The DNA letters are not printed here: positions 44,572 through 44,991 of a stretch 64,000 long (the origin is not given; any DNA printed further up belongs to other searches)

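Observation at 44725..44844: Two paralogous ~39-aa ORFs, missed by the ORF track, sit next to queE and purE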

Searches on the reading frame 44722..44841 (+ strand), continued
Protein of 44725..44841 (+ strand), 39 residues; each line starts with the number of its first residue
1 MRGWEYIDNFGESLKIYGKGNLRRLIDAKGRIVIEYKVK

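Call 38: find_encoding_contigs(protein=P0065, flank=5000, max_places=2)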
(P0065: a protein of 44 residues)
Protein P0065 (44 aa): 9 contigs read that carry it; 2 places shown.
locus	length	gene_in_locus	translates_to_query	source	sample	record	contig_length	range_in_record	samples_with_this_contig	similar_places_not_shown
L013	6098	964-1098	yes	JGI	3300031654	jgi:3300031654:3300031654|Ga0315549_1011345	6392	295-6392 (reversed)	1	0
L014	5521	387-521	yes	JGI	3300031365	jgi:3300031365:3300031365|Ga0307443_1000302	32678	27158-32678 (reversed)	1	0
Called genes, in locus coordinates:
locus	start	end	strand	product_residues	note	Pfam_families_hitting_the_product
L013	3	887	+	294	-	?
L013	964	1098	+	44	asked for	-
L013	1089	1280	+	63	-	-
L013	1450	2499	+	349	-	-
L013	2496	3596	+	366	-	PF00589:Phage_integrase (weak)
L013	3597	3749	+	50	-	-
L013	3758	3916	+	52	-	-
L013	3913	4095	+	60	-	-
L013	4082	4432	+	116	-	-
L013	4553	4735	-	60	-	-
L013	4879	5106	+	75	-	-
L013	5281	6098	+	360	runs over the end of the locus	-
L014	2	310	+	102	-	?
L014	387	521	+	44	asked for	-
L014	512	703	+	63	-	-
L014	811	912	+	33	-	-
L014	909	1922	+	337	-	-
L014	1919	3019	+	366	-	PF00589:Phage_integrase (weak)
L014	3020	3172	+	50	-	-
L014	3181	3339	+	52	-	-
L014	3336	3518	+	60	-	-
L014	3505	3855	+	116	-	-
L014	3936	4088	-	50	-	-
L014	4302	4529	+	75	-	-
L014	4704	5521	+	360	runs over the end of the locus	-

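Call 41: find_encoding_contigs(protein=P0047, flank=5000, max_places=2)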
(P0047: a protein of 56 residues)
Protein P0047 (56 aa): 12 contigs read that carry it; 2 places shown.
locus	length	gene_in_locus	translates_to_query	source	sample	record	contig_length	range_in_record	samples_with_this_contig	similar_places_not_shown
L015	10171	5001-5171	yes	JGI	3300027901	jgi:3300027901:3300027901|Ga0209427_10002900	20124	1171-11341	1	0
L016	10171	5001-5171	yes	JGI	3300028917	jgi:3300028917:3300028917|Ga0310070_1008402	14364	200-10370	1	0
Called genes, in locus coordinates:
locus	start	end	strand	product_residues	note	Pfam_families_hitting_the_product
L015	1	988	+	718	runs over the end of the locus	?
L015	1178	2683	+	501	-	-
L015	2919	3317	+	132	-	PF09721:Exosortase_EpsH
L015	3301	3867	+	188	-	-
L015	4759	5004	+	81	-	-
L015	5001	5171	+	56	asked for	-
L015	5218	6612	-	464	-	PF08447:PAS_3, PF00989:PAS, PF13188:PAS_8 (faint), PF08448:PAS_4, PF13426:PAS_9, PF07730:HisKA_3, PF02518:HATPase_c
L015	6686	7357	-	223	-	PF00072:Response_reg, PF08281:Sigma70_r4_2 (weak), PF00196:GerE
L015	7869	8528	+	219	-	PF00072:Response_reg, PF00196:GerE, PF08281:Sigma70_r4_2 (weak)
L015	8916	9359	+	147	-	PF13560:HTH_31 (weak), PF13443:HTH_26 (weak), PF01381:HTH_3 (weak)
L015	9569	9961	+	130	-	PF27306:AF_2379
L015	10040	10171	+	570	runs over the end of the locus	PF00587:tRNA-synt_2b, PF04073:tRNA_edit, PF03129:HGTP_anticodon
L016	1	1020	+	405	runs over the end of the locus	?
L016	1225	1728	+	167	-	-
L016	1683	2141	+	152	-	-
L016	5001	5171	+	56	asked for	-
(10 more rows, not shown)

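Call 42: find_encoding_contigs(protein=P0085, flank=5000, max_places=2)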
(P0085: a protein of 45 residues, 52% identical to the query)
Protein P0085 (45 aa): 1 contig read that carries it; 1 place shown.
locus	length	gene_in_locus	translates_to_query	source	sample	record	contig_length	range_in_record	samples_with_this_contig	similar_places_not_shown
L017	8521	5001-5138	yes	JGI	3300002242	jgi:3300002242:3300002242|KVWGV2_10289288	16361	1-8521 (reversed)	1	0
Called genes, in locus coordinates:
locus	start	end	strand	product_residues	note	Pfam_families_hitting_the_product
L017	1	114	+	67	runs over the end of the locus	-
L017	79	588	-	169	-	-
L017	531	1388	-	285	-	PF17125:Methyltr_RsmF_N, PF01728:FtsJ (weak), PF02475:TRM5-TYW2_MTfase (faint), PF01189:Methyltr_RsmB-F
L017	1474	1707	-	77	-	-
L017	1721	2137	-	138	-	PF00293:NUDIX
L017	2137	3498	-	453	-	PF28027:TipC (faint)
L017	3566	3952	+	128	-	-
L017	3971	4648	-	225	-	PF10584:Proteasome_A_N, PF00227:Proteasome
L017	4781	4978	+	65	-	-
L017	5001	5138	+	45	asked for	-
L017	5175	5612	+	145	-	PF00731:AIRC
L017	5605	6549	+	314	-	PF02540:NAD_synthase (faint), PF02568:ThiI (weak), PF03054:tRNA_Me_trans (faint), PF06508:QueC (faint), PF00958:GMP_synt_C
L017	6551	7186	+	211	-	PF01973:MptE-like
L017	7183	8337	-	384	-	-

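Call 43: find_encoding_contigs(protein=P0091, flank=5000, max_places=2)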
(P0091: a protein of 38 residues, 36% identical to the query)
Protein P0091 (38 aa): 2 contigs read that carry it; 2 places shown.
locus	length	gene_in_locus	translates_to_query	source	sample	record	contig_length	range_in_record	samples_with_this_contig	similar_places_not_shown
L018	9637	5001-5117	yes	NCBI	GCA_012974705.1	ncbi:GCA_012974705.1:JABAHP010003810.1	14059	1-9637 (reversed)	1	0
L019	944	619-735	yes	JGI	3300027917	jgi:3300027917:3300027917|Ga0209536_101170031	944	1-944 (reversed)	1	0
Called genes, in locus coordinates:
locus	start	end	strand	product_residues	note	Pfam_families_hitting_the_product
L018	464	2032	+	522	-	PF01364:Peptidase_C25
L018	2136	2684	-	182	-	-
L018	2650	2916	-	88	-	-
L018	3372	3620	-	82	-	-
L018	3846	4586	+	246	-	PF01047:MarR (faint), PF12802:MarR_2 (faint), PF13404:HTH_AsnC-type, PF13412:HTH_24, PF12840:HTH_20 (faint), PF13404:HTH_AsnC-type, PF13412:HTH_24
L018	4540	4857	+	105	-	-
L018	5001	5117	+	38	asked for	-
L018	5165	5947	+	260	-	PF09754:PAC2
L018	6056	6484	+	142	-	-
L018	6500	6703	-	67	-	PF00809:Pterin_bind (weak)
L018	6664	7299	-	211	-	-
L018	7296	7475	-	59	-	-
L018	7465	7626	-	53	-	-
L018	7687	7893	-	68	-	-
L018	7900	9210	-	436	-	PF08245:Mur_ligase_M, PF27239:FOL3_C, PF02875:Mur_ligase_C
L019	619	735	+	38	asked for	-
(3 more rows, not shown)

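Call 46: predict_structure(alignment_id=A4)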
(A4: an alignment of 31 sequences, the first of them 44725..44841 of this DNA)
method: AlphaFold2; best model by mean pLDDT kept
length: 39 residues; sequences in the alignment: 31
mean_pLDDT: 95.2   pTM: 0.69
mean pLDDT of the five models: 95.2, 94.2, 94.2, 94.0, 93.8
residues with pLDDT >= 90: 36; 70-90: 2; 50-70: 1; < 50: 0
segments of 3 or more residues with pLDDT < 50: none
pLDDT, mean of each block of 10 residues (from residue 1): 92 96 97 96
secondary structure, 60 per line:
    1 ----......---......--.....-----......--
elements in order: E5-10 E14-19 E22-26 E32-37

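Call 51: fold_search(model_id=the predicted structure, library=pdb)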
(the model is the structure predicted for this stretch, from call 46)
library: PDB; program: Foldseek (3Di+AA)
matches with E <= 10: 989; with E <= 0.001: 0
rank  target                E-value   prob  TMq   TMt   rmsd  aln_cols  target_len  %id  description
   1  4iqz_C                3.2e-01  0.51  0.42  0.11   7.1        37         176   27  The crystal structure of a large insert in RNA polymerase (RpoC) subunit from E. coli (released 2013-02-13)
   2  8era_C                3.4e-01  0.97  0.65  0.11   2.7        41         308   24  RMC-5552 in complex with mTORC1 and FKBP12 (released 2022-12-28)
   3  5aja_A                4.1e-01  0.94  0.60  0.09   2.8        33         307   18  Crystal structure of mandrill SAMHD1 (amino acid residues 1-114) bound to Vpx isolated from mandrill and human DCAF1 ( (released 2015-04-22)
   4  8wa0_C                4.1e-01  0.80  0.52  0.04   4.8        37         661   16  The cryo-EM structure of the Nicotiana tabacum PEP-PAP-TEC1 (released 2024-03-13)
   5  7z4b_EA               4.9e-01  0.95  0.60  0.09   3.9        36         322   17  Bacteriophage SU10 virion (C1) (released 2022-12-28)
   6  5i4q_A                5.3e-01  0.97  0.65  0.34   2.1        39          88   15  Contact-dependent inhibition system from Escherichia coli NC101 - ternary CdiA/CdiI/EF-Tu complex (domains 2 and 3) (released 2017-06-28)
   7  6vtw_A                5.3e-01  0.96  0.61  0.53   2.6        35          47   14  De novo protein design enables the precise induction of RSV-neutralizing antibodies (released 2020-04-15)
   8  3d33_A                5.3e-01  0.20  0.35  0.16  11.8        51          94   18  Crystal structure of a duf3244 family protein with an immunoglobulin-like beta-sandwich fold (bvu_0276) from bacteroid (released 2008-05-27)
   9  7mo7_B                5.6e-01  0.97  0.68  0.05   2.2        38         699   18  Cryo-EM structure of 2:2 c-MET/HGF holo-complex (released 2021-06-09)
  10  2auk_E                5.6e-01  0.41  0.43  0.10   7.4        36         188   28  Structure of E. coli RNA polymerase beta' G/G' insert (released 2005-10-04)
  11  5i4r_E                6.3e-01  0.96  0.65  0.35   2.1        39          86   15  Contact-dependent inhibition system from Escherichia coli NC101 - ternary CdiA/CdiI/EF-Tu complex (trypsin-modified) (released 2017-06-28)
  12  5i4r_A                6.3e-01  0.96  0.65  0.35   2.1        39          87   15  Contact-dependent inhibition system from Escherichia coli NC101 - ternary CdiA/CdiI/EF-Tu complex (trypsin-modified) (released 2017-06-28)
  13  9a4d_B                6.3e-01  0.44  0.46  0.13  11.6        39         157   33  Integrative model of ACKA-BCP by crosslinking MS and deep learning (released 2024-09-18)
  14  2auk_C                6.3e-01  0.35  0.43  0.11   7.7        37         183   27  Structure of E. coli RNA polymerase beta' G/G' insert (released 2005-10-04)
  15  7mob_C                6.7e-01  0.93  0.62  0.06   2.1        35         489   23  Cryo-EM structure of 2:2 c-MET/NK1 complex (released 2021-06-09)
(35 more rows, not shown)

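Call 60: search_protein_families(library=pfam, alignment_id=A3, max_evalue=10)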
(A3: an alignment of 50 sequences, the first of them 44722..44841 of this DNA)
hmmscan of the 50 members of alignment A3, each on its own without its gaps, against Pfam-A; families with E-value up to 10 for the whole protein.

A. member 1, window:44722-44841:+ (40 aa): 0 families

B. families by the number of members that match (of 50 scanned): 10 families
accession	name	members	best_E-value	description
PF14903.11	WG_beta_rep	2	0.0042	WG containing repeat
PF04084.20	RecA-like_ORC2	2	0.0055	Origin recognition complex subunit 2 RecA-like domain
PF14242.11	DUF4342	1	0.022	Domain of unknown function (DUF4342)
PF23893.1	Y4YQ_C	1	0.033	Uncharacterised protein Y4YQ C-terminal domain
PF25127.1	DUF7819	1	0.074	Domain of unknown function (DUF7819)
PF10833.13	DUF2572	1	0.12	Protein of unknown function (DUF2572)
PF05118.21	Asp_Arg_Hydrox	1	0.15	Aspartyl/Asparaginyl beta-hydroxylase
PF07202.18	Tcp10_C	1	0.16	T-complex protein 10 C-terminus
PF25597.1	SH3_retrovirus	1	0.17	Retroviral polymerase SH3-like domain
PF11772.13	EpuA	1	0.18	DNA-directed RNA polymerase subunit beta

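Call 63: search_solved_structures(query=A3, max_evalue=10)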
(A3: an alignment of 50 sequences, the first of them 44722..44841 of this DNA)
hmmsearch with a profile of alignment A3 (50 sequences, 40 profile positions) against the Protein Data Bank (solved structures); distinct sequences matched with E-value up to 10: 0.

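Call 64: search_solved_structures(query=P0022, max_evalue=0.01)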
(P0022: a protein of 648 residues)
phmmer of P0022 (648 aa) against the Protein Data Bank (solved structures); distinct sequences matched with E-value up to 0.01: 0.

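Call 71: search_protein_families(library=ncbifam, proteins=[window:44725-44841:+], max_evalue=0.01)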
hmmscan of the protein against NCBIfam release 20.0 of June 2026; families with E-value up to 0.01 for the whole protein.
seq(39 aa): 0 families

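Call 72: search_protein_families(library=phrogs, alignment_id=A3, max_evalue=0.01)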
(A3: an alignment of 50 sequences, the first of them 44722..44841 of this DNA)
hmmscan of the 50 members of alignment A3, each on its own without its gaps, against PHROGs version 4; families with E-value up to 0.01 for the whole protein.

A. member 1, window:44722-44841:+ (40 aa): 0 families

B. families by the number of members that match (of 50 scanned): 0 families

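Call 85: predict_structure(protein=P0049)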
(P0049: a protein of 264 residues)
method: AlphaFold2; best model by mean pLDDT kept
length: 264 residues; sequences in the alignment: 1
mean_pLDDT: 58.6   pTM: 0.43
mean pLDDT of the five models: 58.6, 57.9, 54.1, 52.6, 38.1
residues with pLDDT >= 90: 0; 70-90: 115; 50-70: 62; < 50: 87
segments of 3 or more residues with pLDDT < 50: 1-83
pLDDT, mean of each block of 10 residues (from residue 1): 41 37 30 28 26 27 29 41 57 63 80 74 64 72 72 60 67 73 71 60 78 75 67 70 82 81 58
secondary structure, 60 per line:
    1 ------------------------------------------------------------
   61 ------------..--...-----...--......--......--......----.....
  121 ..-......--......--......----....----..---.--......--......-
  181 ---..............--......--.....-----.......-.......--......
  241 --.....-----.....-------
elements in order: E77-79 E85-87 E90-95 E98-103 E106-111 E116-122 E124-129 E132-137 E140-145 E150-153 E166-171 E174-179 E184-197 E200-205 E208-212 E218-224 E226-232 E235-240 E243-247 E253-257

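Call 92: search_protein_families(library=padloc, alignment_id=A3, max_evalue=0.01)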
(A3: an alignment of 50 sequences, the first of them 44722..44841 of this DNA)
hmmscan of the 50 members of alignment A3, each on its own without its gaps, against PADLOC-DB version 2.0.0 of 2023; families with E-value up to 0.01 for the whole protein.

A. member 1, window:44722-44841:+ (40 aa): 0 families

B. families by the number of members that match (of 50 scanned): 0 families

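Call 94: search_protein_families(library=pfam, proteins=[P0039, P0040, P0045, P0050, P0054, P0057, P0061, P0063, P0067, P0073], max_evalue=0.00001)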
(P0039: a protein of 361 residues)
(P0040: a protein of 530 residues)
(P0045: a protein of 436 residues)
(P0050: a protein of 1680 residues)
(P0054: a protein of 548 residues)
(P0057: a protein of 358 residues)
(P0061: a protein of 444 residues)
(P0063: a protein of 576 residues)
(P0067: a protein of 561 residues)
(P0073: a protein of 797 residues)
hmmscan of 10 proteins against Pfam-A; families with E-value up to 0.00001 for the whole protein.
P0039 (361 aa): 1 family
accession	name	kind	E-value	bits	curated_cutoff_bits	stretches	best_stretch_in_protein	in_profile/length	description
PF00353.25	HemolysinCabind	-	2.1e-56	187.8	23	8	59-93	1-35/36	RTX calcium-binding nonapeptide repeat (4 copies)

P0040 (530 aa): 1 family
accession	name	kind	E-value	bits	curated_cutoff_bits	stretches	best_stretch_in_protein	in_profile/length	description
PF14903.11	WG_beta_rep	-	4.2e-88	289.4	25.6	5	333-367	2-35/35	WG containing repeat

P0045 (436 aa): 1 family
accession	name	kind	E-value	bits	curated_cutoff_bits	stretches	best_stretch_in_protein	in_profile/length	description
PF14903.11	WG_beta_rep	-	1.4e-81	268.5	25.6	7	254-288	1-34/35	WG containing repeat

P0050 (1680 aa): 4 families
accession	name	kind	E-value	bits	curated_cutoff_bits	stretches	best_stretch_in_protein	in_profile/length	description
PF00353.25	HemolysinCabind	-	3.2e-71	235.1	23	10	1137-1170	2-35/36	RTX calcium-binding nonapeptide repeat (4 copies)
PF08548.17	Peptidase_M10_C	-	3.6e-16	60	20.7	1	489-573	34-101/193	Peptidase M10 serralysin C terminal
PF17820.7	PDZ_6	-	1.4e-06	28.4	27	0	1256-1278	18-40/54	PDZ domain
PF00413.30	Peptidase_M10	-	6.9e-06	26.5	24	0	256-367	6-127/159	Matrixin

P0054 (548 aa): 1 family
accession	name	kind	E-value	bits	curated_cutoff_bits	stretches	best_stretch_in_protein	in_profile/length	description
PF14903.11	WG_beta_rep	-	5.8e-91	298.5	25.6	7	468-501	2-35/35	WG containing repeat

P0057 (358 aa): 1 family
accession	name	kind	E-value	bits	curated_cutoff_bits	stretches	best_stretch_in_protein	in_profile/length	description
PF14903.11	WG_beta_rep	-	1.9e-61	204.1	25.6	4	114-145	1-32/35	WG containing repeat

P0061 (444 aa): 1 family
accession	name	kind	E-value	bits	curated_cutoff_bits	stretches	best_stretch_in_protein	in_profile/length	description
PF14903.11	WG_beta_rep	-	3.3e-86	283.3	25.6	8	366-399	2-35/35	WG containing repeat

P0063 (576 aa): 1 family
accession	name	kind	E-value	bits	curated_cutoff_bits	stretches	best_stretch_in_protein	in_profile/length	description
PF14903.11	WG_beta_rep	-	5.7e-87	285.8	25.6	7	254-288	1-35/35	WG containing repeat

P0067 (561 aa): 1 family
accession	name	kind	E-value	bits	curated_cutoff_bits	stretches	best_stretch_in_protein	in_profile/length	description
PF14903.11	WG_beta_rep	-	2.2e-78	258.3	25.6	7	41-75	1-35/35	WG containing repeat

P0073 (797 aa): 1 family
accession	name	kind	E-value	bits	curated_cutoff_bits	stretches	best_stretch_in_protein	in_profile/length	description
PF14903.11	WG_beta_rep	-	4e-112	366.2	25.6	8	74-108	1-35/35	WG containing repeat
